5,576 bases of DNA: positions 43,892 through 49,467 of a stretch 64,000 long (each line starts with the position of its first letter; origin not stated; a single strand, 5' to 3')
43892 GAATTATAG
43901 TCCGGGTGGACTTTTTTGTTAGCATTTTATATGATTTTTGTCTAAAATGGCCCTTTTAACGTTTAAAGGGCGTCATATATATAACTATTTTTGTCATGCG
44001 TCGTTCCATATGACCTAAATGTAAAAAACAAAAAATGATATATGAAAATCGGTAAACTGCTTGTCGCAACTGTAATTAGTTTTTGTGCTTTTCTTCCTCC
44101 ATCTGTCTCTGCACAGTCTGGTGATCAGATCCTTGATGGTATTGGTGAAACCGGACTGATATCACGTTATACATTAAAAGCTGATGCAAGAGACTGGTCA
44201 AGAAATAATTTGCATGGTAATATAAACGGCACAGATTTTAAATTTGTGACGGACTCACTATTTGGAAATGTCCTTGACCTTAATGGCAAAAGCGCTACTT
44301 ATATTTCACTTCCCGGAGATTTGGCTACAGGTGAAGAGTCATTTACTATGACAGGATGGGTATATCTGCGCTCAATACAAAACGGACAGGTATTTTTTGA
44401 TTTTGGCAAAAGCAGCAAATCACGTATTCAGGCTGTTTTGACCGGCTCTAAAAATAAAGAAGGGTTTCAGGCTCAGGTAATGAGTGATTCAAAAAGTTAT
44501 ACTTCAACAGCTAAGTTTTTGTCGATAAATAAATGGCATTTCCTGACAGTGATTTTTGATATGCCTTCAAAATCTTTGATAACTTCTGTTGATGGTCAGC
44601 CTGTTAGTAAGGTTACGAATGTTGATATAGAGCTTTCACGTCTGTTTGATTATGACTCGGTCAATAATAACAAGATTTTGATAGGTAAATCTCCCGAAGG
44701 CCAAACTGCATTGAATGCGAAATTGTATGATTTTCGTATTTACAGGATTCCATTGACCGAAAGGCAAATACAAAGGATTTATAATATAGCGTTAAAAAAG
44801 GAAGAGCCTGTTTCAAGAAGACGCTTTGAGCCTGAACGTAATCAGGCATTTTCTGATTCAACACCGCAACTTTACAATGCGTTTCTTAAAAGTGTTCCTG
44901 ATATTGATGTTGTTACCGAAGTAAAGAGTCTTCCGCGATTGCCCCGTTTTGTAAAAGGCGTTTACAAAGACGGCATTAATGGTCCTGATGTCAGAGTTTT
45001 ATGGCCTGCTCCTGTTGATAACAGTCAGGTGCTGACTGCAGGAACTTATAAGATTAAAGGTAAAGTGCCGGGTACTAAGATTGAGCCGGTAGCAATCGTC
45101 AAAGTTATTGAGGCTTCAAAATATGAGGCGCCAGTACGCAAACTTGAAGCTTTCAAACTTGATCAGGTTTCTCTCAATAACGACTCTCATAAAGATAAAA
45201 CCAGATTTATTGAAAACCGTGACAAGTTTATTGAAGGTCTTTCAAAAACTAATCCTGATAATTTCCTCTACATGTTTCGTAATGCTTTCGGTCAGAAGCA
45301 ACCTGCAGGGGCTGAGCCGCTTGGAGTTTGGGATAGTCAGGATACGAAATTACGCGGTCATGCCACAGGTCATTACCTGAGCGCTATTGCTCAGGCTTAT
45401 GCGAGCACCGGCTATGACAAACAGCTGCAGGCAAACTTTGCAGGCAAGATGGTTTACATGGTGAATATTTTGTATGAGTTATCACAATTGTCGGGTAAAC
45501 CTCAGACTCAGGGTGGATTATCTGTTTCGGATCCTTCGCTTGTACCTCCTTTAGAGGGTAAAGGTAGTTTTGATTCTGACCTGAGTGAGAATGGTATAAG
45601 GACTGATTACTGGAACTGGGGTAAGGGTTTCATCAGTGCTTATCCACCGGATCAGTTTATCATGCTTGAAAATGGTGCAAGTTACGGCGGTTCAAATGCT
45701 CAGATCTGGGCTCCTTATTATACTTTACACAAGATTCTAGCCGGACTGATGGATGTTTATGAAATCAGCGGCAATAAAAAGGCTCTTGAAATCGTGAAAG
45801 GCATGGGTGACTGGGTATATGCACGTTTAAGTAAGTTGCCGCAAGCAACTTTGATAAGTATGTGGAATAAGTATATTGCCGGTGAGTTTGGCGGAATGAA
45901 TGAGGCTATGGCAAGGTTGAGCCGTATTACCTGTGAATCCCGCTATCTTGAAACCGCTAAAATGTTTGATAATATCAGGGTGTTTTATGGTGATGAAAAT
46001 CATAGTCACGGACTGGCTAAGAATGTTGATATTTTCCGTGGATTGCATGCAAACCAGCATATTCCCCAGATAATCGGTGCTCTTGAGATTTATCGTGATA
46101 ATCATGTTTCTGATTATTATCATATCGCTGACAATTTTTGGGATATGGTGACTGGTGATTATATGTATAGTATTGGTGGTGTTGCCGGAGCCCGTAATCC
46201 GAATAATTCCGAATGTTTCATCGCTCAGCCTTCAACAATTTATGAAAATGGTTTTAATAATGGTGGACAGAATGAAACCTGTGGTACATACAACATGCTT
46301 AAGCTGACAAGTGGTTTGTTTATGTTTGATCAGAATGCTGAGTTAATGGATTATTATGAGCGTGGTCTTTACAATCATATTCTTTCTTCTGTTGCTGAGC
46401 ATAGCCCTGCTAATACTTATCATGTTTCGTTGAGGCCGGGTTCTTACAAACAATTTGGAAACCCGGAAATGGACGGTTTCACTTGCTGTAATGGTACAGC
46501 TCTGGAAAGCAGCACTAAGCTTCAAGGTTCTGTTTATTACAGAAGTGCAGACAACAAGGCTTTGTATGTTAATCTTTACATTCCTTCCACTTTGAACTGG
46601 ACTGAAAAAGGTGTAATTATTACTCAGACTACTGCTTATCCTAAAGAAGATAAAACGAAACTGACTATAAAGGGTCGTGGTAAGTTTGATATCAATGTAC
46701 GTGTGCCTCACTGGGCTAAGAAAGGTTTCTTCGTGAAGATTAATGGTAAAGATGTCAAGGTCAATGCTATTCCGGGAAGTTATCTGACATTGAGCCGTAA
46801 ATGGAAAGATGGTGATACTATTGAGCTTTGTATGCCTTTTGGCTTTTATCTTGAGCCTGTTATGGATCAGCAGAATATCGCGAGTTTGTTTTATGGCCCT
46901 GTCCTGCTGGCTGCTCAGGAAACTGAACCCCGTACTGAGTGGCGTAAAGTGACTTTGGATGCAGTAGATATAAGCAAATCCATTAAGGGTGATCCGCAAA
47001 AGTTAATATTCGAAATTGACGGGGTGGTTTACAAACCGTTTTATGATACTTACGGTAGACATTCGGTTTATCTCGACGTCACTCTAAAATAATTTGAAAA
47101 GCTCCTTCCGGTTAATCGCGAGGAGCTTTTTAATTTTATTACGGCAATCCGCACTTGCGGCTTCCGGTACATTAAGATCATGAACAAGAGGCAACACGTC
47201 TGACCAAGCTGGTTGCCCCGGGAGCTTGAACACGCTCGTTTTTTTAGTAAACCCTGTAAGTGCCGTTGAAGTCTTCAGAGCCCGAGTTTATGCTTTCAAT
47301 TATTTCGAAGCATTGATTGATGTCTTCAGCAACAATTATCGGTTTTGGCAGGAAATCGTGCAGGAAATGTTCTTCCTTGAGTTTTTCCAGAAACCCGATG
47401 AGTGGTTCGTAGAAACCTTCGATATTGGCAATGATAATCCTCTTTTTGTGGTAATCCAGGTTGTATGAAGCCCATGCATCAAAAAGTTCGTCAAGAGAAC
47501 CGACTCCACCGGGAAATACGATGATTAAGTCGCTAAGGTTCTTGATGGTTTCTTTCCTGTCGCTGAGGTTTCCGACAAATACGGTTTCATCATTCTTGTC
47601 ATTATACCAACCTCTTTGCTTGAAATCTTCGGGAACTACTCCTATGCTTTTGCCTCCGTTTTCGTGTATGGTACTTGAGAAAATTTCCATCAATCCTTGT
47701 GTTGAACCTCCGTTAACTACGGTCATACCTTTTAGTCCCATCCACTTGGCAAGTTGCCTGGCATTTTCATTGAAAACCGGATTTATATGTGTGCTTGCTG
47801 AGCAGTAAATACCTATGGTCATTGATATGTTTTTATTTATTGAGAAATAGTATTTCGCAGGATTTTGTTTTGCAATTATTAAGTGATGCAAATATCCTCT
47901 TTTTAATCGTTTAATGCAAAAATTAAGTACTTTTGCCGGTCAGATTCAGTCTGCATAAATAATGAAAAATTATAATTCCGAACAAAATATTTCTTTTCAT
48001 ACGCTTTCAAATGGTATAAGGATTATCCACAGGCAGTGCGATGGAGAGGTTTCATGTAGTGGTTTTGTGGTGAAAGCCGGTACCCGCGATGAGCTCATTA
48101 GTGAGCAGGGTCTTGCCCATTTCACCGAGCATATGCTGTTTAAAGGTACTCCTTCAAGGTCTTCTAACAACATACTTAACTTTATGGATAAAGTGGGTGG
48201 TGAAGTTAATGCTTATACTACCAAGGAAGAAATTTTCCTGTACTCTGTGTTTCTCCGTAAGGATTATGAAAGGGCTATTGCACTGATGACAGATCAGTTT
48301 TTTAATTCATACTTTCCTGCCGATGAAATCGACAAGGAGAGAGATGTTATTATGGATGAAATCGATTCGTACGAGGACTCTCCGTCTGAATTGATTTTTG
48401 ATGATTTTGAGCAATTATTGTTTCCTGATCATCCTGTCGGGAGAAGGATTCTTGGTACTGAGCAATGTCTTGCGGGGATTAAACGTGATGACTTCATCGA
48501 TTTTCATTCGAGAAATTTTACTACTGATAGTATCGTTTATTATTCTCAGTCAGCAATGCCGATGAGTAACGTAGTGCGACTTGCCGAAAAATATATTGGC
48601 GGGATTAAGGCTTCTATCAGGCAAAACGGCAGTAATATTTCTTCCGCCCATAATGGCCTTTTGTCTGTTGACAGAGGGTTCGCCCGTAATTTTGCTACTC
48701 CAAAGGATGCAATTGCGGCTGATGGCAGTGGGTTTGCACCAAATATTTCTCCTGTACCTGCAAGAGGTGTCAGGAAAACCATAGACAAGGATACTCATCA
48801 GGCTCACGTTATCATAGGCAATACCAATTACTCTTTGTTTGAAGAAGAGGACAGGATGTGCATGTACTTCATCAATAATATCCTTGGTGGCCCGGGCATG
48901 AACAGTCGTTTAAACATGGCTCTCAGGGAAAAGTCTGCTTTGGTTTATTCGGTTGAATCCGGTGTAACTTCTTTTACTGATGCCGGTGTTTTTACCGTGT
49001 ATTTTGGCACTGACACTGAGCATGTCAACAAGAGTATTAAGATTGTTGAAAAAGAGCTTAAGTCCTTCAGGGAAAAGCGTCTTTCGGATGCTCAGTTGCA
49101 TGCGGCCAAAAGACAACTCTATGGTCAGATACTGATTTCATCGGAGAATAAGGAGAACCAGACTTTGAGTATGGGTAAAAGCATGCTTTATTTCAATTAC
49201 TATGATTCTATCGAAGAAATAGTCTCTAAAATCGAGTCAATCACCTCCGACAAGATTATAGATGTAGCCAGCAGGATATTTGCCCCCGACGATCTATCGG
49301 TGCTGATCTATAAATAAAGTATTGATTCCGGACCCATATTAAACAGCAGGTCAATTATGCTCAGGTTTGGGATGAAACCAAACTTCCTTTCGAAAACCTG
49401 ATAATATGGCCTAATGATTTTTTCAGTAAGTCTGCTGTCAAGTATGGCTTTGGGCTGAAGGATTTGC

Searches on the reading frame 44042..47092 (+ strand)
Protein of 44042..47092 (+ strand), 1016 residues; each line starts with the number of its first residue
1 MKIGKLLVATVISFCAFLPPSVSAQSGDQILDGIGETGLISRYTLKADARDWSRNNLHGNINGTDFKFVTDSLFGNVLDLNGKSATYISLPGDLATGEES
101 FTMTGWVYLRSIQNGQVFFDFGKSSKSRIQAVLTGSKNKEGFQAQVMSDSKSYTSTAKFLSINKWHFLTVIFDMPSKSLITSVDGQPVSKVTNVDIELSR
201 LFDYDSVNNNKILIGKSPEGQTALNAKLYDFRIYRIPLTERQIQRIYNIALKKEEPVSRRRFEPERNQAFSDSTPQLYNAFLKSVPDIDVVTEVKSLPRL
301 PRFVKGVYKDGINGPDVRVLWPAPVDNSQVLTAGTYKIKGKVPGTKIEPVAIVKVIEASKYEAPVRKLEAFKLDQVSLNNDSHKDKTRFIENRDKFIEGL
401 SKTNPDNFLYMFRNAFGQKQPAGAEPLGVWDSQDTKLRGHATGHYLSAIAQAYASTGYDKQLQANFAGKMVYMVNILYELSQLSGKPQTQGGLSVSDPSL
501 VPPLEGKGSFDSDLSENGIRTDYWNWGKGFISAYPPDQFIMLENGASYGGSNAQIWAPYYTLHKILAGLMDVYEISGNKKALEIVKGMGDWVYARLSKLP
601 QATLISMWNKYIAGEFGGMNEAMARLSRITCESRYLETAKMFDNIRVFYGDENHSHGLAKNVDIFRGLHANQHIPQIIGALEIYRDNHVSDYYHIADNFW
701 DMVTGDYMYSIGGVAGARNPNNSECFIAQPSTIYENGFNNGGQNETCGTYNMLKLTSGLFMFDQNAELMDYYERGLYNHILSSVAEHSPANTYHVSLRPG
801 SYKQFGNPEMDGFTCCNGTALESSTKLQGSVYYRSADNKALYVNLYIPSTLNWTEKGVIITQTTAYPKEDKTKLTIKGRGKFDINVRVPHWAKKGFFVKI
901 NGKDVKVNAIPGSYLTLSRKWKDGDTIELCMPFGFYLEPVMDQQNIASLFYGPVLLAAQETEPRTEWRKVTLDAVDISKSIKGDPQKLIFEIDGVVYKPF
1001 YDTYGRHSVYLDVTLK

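Call 53: search_protein_families(library=pfam, proteins=[window:44042-47092:+], max_evalue=0.0001)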
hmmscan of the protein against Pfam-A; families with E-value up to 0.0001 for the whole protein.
window:44042-47092:+ (1016 aa): 4 families
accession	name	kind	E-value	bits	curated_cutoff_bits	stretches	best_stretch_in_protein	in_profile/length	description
PF07944.18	Beta-AFase-like_GH127_cat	-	1.7e-71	241.7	24.9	2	528-828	97-375/376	Beta-L-arabinofuranosidase, GH127 catalytic domain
PF20736.2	Glyco_hydro127M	-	2.4e-26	92.1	24.2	1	841-932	2-94/95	Beta-L-arabinofuranosidase, GH127 middle domain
PF13385.13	Laminin_G_3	-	2.2e-16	60.8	27.6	1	85-244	4-151/151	Concanavalin A-like lectin/glucanases superfamily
PF07532.17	Big_4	-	2.3e-05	24.3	22.1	1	287-344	3-58/59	Bacterial Ig-like domain (group 4)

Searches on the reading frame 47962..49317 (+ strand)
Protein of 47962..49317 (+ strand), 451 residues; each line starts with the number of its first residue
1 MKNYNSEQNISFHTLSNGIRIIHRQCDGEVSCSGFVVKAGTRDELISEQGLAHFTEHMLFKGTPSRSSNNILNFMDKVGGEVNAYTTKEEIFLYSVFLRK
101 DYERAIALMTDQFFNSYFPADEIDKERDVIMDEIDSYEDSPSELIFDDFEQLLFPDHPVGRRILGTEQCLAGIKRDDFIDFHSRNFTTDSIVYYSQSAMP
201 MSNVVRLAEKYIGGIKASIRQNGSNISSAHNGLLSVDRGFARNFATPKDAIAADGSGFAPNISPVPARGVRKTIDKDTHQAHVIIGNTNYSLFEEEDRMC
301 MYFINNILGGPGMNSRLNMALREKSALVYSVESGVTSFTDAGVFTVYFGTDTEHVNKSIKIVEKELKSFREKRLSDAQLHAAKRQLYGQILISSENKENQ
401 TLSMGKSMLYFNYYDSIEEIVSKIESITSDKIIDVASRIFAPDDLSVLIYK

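Call 53: search_protein_families(library=pfam, proteins=[window:47962-49317:+], max_evalue=0.0001)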
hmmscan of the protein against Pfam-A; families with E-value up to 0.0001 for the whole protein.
window:47962-49317:+ (451 aa): 2 families
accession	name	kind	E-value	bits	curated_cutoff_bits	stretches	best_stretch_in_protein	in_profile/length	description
PF05193.26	Peptidase_M16_C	-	1.2e-31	110.4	23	1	173-386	2-181/181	Peptidase M16 inactive domain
PF00675.25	Peptidase_M16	-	2.8e-29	102.4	22.3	1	28-166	10-148/149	Insulinase (Peptidase family M16)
